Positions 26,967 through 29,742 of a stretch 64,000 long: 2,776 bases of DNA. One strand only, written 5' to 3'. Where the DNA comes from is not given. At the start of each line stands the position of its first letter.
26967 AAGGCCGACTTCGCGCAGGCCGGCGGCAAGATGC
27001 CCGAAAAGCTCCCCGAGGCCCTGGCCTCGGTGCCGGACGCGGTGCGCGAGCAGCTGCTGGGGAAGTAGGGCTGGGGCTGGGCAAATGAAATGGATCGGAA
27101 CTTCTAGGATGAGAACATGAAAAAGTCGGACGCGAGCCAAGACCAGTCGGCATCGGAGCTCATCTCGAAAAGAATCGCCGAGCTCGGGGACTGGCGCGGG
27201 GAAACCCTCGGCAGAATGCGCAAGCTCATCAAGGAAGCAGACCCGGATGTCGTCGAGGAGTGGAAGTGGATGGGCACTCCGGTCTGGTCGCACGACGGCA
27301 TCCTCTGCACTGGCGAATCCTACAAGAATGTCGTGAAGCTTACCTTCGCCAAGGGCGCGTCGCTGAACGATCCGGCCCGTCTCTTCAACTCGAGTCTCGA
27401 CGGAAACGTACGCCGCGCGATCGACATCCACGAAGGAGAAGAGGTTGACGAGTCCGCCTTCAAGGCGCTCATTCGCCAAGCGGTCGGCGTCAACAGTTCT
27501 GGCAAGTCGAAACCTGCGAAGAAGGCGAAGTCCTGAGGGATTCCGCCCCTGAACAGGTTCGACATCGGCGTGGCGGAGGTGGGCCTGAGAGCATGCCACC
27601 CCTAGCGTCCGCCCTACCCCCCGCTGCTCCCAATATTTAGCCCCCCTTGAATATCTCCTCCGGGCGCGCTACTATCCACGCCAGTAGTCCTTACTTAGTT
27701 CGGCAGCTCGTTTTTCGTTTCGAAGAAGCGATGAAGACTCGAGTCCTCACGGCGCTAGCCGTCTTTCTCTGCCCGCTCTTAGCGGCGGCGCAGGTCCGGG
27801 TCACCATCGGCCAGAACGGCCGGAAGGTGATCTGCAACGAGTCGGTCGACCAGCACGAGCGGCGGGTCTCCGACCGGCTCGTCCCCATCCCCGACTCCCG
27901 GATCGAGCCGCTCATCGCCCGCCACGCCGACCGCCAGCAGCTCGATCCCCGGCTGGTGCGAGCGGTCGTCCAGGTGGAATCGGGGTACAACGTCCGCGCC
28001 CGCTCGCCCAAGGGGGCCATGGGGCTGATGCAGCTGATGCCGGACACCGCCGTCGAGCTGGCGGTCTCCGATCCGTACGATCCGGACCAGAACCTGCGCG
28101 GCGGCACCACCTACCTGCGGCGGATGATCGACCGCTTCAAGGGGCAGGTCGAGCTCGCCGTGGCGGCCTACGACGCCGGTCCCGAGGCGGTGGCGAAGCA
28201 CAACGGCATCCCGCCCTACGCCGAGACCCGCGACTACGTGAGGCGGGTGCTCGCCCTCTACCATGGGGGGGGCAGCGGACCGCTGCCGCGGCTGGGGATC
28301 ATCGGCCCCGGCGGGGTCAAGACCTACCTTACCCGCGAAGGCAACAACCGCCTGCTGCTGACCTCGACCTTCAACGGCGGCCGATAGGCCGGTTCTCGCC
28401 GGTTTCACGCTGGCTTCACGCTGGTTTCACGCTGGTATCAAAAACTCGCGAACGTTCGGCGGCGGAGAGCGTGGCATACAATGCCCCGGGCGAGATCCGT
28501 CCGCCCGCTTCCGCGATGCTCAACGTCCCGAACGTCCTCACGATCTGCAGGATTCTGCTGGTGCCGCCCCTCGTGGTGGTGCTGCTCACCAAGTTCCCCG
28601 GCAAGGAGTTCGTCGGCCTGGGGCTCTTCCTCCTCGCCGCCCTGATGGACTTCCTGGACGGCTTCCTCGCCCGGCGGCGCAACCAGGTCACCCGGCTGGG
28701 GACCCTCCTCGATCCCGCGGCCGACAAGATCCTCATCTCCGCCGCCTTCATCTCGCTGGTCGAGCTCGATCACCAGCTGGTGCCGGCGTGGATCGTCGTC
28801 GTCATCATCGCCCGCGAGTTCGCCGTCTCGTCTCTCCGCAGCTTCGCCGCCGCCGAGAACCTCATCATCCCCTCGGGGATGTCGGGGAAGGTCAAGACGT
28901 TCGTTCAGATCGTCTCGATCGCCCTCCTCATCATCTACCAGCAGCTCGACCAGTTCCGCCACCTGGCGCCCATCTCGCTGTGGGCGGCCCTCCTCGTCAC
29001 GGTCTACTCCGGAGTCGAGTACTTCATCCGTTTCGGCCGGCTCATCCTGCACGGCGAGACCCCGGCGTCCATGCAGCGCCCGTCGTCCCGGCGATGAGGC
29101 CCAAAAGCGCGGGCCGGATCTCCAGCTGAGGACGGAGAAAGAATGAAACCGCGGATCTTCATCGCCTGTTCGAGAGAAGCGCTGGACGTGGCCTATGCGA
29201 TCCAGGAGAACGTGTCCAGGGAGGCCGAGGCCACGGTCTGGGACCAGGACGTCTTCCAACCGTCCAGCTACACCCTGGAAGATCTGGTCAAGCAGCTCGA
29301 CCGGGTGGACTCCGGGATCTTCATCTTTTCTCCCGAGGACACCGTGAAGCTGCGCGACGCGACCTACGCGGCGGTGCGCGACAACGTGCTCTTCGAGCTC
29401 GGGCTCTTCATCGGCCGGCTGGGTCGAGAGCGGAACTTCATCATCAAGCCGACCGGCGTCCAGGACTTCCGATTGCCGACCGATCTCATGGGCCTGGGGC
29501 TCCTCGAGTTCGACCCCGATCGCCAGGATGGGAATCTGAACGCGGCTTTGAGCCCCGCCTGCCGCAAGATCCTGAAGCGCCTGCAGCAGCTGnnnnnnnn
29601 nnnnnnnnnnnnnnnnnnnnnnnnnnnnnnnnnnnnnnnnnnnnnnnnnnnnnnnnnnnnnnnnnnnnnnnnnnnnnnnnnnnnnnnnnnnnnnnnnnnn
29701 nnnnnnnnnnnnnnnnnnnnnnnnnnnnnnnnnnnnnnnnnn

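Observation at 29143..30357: Standalone TIR-like (COG4271-type) protein with an unassigned 250-aa C-terminal domain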

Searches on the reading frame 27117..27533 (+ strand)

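Call 3: search_protein_families(library=pfam, proteins=[window:27117-27533:+], max_evalue=0.01)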
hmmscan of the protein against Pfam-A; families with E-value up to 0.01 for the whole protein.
window:27117-27533:+ (139 aa): 2 families
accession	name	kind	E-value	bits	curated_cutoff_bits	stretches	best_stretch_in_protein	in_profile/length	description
PF08818.16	DUF1801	-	2.9e-22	79.3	27.2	1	28-123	2-85/85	Domain of unknown function (DU1801)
PF18899.5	DUF5655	-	0.0005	20.5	24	1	31-122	16-105/109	Domain of unknown function (DUF5655)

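Call 22: search_protein_families(library=padloc, proteins=[window:27117-27533:+], max_evalue=0.001)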
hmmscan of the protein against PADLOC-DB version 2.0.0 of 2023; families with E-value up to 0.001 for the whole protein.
window:27117-27533:+ (139 aa): 0 families

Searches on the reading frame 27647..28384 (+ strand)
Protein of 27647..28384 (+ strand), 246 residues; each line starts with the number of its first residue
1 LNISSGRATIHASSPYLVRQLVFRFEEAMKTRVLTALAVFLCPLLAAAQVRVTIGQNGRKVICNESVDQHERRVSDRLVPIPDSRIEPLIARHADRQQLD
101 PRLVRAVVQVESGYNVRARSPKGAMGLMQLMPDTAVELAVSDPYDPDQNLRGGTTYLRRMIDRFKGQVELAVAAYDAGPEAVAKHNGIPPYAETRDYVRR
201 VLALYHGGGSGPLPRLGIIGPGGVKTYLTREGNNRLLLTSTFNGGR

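Call 3: search_protein_families(library=pfam, proteins=[window:27647-28384:+], max_evalue=0.01)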
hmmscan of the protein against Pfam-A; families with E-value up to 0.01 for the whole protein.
window:27647-28384:+ (246 aa): 1 family
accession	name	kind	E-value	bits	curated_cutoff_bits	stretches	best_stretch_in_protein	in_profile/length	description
PF01464.25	SLT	-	5.5e-27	94.1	21.3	1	89-188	2-107/117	Transglycosylase SLT domain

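Call 22: search_protein_families(library=padloc, proteins=[window:27647-28384:+], max_evalue=0.001)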
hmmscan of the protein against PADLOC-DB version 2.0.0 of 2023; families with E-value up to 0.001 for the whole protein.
window:27647-28384:+ (246 aa): 0 families

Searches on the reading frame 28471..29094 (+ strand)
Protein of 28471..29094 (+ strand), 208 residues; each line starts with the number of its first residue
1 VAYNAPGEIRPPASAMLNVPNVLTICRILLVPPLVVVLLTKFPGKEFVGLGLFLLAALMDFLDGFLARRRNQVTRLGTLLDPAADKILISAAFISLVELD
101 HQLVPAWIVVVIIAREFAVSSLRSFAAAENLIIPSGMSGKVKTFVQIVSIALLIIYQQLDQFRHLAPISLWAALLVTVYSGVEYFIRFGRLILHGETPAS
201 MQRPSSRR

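Call 3: search_protein_families(library=pfam, proteins=[window:28471-29094:+], max_evalue=0.01)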
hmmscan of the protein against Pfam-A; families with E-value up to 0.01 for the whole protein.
window:28471-29094:+ (208 aa): 1 family
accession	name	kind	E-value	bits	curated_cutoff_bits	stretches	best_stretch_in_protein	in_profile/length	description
PF01066.26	CDP-OH_P_transf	-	6.5e-42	143.9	22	1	17-178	1-151/152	CDP-alcohol phosphatidyltransferase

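Call 22: search_protein_families(library=padloc, proteins=[window:28471-29094:+], max_evalue=0.001)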
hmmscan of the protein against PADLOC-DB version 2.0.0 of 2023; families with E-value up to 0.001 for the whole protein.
window:28471-29094:+ (208 aa): 0 families

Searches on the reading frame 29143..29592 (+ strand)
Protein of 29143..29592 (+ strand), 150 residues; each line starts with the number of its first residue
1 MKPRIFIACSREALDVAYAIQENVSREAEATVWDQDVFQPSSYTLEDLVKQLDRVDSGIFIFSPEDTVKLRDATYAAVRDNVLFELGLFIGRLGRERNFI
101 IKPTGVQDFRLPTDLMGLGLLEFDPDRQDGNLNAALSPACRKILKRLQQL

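Call 68: search_solved_structures(query=window:29143-29592:+, max_evalue=0.01, show_alignments=4)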
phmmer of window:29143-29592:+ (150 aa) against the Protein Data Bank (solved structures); distinct sequences matched with E-value up to 0.01: 4.
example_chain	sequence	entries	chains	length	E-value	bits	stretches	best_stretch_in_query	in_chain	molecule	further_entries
9lmq_A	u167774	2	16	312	1.6e-22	83.4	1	1-126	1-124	CD-NTase-associated protein 12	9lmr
8jsj_A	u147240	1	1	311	1.4e-16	64.1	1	3-141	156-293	PycTIR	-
7un8_A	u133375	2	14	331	1e-14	58.1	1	2-133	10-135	CD-NTase-associated protein 12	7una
7un9_A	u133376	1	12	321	0.00011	25.5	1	59-102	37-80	CD-NTase-associated protein 12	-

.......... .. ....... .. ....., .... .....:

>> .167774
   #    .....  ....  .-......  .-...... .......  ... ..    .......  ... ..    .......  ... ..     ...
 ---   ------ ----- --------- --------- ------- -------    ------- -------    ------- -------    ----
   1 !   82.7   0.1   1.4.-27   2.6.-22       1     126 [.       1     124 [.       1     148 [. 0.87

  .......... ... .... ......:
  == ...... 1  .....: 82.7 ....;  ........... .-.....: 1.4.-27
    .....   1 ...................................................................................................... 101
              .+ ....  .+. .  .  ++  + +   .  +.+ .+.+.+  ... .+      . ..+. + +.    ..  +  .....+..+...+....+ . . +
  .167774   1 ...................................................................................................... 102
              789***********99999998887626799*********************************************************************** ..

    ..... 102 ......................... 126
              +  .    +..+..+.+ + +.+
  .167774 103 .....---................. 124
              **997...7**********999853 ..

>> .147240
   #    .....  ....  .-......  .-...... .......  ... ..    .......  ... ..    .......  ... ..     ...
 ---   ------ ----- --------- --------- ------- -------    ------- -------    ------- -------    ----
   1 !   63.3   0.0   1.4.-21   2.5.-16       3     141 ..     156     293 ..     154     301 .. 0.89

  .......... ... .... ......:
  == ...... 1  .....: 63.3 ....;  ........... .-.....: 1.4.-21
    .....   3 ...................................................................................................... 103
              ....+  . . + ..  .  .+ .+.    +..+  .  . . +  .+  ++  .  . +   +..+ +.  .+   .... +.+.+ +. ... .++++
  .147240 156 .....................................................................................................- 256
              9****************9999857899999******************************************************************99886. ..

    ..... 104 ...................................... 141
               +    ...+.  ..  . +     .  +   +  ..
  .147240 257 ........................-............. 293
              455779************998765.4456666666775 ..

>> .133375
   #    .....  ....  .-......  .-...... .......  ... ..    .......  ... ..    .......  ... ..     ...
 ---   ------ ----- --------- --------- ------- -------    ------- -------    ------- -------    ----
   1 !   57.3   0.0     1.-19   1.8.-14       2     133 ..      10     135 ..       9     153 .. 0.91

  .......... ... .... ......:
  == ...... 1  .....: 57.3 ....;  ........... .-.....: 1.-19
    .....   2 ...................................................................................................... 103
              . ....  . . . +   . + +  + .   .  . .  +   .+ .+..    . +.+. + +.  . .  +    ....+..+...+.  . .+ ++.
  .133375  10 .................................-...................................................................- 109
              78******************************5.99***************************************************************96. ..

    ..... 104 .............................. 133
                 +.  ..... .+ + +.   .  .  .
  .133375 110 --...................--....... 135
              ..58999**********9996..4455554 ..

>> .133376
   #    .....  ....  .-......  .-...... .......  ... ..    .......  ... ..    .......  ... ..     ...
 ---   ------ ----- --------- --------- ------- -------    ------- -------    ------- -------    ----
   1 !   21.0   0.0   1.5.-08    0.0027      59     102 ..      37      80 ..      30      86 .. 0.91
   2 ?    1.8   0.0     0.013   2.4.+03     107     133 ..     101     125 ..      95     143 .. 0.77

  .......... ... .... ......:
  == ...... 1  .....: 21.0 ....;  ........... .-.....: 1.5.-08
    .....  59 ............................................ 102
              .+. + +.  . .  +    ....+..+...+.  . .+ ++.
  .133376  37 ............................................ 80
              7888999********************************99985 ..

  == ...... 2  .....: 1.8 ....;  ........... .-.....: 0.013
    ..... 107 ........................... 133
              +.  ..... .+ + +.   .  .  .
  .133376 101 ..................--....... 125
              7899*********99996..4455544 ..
